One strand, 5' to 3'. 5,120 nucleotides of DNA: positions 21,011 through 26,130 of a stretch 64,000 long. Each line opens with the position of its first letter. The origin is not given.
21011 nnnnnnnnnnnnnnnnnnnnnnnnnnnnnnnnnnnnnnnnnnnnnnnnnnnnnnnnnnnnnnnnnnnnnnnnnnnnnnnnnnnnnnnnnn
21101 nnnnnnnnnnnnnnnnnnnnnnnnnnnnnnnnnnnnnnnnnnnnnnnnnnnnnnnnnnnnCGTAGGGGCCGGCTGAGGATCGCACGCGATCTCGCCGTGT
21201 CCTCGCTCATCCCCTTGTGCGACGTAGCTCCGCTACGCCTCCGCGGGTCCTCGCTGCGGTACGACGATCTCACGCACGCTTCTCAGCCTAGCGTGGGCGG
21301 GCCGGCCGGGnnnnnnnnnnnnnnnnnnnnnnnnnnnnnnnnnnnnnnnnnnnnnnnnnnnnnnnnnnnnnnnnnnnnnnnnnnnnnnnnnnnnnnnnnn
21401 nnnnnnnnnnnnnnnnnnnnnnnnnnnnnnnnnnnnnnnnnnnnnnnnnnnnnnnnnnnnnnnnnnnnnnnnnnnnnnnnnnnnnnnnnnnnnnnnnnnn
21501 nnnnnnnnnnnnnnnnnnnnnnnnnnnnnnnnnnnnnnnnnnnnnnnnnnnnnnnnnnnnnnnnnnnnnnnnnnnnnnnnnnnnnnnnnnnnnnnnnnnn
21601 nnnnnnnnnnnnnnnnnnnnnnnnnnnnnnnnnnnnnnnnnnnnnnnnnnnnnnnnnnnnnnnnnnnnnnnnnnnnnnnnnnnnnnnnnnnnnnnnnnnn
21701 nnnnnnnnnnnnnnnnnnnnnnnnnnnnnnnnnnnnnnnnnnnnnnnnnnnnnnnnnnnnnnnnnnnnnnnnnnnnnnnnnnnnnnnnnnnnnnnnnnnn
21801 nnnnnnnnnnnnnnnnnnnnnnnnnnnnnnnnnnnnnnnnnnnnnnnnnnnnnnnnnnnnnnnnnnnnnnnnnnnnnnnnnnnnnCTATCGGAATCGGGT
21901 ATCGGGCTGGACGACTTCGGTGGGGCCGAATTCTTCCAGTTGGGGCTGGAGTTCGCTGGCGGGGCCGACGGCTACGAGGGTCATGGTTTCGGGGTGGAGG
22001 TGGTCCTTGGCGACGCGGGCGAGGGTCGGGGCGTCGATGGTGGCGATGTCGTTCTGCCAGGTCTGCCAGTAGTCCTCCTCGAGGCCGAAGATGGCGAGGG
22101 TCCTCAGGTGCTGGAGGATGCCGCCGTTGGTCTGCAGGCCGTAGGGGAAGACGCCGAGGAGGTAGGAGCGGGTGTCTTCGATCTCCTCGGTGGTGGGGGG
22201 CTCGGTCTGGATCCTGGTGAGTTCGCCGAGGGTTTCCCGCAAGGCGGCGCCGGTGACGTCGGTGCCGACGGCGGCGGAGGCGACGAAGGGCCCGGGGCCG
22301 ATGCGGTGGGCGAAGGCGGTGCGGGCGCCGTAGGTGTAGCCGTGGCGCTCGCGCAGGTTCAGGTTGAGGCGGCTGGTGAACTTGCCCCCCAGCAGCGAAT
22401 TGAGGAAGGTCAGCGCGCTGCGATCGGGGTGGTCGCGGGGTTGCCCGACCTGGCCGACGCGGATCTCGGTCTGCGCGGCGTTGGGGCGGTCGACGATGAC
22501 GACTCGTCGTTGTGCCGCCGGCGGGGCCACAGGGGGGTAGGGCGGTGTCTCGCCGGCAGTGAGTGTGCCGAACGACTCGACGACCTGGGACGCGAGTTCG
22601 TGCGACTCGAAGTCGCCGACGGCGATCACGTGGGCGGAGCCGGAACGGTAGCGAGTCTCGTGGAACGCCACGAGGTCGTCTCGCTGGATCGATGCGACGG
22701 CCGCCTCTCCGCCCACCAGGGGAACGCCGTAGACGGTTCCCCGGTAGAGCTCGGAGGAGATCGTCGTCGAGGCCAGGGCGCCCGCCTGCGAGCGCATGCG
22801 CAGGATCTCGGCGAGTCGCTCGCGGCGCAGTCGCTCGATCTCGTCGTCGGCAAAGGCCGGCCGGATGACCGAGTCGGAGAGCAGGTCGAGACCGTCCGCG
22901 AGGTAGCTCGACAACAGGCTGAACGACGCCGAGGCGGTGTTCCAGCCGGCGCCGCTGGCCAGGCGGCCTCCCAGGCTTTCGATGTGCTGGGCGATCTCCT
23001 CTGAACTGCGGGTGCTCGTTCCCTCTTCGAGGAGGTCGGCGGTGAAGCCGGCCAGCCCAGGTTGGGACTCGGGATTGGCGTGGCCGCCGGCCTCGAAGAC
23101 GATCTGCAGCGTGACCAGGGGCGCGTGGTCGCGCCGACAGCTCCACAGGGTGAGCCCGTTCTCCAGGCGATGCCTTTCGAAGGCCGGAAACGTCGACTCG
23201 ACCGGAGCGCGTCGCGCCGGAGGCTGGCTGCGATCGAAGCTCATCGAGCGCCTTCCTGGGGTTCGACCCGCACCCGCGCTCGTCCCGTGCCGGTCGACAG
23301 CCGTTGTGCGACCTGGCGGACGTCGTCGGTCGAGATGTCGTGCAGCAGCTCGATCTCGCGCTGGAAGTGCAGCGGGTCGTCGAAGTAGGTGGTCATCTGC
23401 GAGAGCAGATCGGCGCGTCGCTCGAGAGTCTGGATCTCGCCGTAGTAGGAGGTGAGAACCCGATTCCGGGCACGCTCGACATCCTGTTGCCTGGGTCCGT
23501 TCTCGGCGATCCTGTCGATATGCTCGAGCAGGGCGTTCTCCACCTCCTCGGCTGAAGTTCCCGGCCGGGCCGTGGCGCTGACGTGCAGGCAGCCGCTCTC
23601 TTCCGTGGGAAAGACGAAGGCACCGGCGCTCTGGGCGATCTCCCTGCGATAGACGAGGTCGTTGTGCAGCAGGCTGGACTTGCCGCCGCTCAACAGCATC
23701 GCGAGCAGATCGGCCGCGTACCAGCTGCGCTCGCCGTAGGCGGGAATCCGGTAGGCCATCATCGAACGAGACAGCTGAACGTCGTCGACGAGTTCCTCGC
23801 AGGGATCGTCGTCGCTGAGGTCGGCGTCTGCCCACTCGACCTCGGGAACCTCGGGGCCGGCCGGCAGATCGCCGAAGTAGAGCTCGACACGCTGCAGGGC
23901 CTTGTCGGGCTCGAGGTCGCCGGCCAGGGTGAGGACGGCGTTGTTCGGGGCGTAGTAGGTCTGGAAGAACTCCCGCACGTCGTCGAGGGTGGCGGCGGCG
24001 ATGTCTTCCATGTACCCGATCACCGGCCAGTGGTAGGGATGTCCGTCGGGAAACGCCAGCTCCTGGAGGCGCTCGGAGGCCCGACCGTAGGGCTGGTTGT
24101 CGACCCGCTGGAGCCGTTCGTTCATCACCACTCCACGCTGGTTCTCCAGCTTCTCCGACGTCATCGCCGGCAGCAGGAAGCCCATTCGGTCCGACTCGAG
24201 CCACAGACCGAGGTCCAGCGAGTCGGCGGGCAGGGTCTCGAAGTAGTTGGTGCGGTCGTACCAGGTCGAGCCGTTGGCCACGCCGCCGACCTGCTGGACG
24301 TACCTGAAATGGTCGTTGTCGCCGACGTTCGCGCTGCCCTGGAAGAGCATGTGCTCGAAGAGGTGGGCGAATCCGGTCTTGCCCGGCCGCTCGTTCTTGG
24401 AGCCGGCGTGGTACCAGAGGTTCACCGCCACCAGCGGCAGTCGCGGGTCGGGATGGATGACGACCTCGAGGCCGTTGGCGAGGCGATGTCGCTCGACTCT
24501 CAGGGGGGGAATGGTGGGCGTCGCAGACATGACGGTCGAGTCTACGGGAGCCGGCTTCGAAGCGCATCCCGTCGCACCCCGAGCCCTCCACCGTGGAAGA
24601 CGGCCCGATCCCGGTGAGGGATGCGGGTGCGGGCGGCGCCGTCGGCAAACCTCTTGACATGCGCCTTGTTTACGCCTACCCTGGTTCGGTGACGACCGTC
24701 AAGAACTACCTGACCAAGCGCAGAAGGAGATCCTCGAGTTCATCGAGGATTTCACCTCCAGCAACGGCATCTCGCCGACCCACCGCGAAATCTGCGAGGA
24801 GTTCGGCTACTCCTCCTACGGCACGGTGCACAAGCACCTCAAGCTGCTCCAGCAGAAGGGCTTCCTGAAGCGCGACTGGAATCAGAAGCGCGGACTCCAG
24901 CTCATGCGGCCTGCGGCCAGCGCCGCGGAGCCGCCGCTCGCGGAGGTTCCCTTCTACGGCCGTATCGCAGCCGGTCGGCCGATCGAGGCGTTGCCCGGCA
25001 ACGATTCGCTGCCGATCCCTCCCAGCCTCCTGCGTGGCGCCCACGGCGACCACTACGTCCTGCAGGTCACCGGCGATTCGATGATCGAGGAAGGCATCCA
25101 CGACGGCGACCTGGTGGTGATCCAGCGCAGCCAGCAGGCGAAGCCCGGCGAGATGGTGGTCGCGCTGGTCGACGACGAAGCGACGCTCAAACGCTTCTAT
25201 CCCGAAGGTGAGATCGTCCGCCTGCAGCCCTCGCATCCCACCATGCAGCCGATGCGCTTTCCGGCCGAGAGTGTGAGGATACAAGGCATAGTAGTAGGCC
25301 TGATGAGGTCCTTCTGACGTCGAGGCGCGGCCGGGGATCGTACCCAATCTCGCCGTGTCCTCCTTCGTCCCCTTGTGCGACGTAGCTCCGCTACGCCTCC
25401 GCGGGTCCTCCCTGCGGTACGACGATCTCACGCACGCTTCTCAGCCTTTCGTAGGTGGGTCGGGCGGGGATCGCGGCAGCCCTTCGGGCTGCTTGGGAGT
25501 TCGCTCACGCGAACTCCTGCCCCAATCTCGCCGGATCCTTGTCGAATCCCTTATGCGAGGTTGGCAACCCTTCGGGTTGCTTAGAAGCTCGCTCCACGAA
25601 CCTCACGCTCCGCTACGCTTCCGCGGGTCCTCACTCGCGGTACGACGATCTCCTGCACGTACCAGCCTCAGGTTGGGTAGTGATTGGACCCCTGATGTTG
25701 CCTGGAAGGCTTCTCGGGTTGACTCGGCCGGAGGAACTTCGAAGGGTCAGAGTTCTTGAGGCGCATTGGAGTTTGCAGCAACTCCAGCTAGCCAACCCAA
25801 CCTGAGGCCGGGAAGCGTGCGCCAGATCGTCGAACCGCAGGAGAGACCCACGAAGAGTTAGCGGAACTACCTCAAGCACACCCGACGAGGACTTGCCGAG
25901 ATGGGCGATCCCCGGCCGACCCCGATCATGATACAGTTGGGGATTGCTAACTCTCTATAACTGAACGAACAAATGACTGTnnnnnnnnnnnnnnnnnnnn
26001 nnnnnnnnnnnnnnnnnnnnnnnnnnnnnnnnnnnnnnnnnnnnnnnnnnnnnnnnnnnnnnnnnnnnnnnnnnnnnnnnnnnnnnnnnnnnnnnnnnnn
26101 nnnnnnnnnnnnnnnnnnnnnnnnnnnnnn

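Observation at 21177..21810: Copy A of a non-coding, hairpin-dense mosaic element (three copies within 22 kb)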

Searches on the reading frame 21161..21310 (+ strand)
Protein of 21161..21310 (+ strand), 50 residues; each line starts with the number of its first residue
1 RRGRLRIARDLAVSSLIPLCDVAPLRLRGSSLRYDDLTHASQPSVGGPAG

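Call 80: search_protein_representatives(alignment_id=A5)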
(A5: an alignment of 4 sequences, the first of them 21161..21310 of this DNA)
Query: 4 sequences, 50 profile positions. Proteins with E-value up to 0.001 (for the whole library): 2; up to 1e-10: 0; up to 1e-30: 0. The best 2 are listed.
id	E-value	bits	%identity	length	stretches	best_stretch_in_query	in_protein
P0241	8.4e-05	38.3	-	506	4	15-33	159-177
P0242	4.1e-04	36.1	-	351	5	15-27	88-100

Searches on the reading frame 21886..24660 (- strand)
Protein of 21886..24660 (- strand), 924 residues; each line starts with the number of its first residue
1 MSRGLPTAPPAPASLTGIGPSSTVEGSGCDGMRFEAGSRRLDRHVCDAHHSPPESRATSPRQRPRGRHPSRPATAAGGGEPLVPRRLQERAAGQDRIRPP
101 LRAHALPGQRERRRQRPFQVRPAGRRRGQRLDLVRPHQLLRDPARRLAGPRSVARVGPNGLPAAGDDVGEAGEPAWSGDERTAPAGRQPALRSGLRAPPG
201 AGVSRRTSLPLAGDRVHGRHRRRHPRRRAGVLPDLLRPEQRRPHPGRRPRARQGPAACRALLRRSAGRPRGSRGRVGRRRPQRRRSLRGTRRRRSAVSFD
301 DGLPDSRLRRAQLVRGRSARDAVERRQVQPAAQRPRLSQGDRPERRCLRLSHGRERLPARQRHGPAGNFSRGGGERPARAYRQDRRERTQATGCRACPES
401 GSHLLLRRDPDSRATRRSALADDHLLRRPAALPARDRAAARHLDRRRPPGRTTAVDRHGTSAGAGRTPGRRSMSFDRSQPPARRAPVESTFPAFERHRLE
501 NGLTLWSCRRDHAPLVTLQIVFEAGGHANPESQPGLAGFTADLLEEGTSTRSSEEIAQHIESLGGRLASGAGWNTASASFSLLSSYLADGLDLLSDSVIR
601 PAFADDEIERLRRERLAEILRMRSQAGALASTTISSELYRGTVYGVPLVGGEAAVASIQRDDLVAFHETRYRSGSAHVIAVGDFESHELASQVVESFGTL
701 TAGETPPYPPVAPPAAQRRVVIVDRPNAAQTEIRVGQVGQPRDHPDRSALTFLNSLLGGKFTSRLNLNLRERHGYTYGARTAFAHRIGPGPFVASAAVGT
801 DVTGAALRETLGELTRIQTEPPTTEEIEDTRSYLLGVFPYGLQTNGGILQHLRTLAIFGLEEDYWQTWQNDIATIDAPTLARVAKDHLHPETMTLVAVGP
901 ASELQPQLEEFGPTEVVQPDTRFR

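Call 13: search_protein_families(library=pfam, proteins=[window:21886-24660:-])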
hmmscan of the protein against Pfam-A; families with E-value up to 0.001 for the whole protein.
window:21886-24660:- (924 aa): 2 families
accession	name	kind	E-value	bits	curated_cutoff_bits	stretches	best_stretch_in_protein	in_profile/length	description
PF05193.26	Peptidase_M16_C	-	3.5e-31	108.9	23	1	657-832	1-179/181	Peptidase M16 inactive domain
PF00675.25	Peptidase_M16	-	1.3e-14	54.8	22.3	1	512-649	9-146/149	Insulinase (Peptidase family M16)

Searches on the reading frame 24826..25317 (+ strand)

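Call 13: search_protein_families(library=pfam, proteins=[window:24826-25317:+])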
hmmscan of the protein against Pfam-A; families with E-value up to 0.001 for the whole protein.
window:24826-25317:+ (163 aa): 1 family
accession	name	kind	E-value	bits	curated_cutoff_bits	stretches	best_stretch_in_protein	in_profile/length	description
PF00717.28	Peptidase_S24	-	3.6e-30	104.5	23.3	1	42-157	1-116/116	Peptidase S24-like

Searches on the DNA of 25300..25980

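Call 23: search_rna_families(source=window, start=25300, end=25980, threshold=evalue, max_evalue=10)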
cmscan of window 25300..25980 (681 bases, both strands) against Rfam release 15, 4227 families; matches with E-value up to 10: 1.
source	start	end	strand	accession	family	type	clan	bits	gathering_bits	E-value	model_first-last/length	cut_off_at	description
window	25609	25762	+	RF02167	PVT1_4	Gene; lncRNA;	-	16.6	60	2.8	1-173/173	no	Pvt1 oncogene conserved region 4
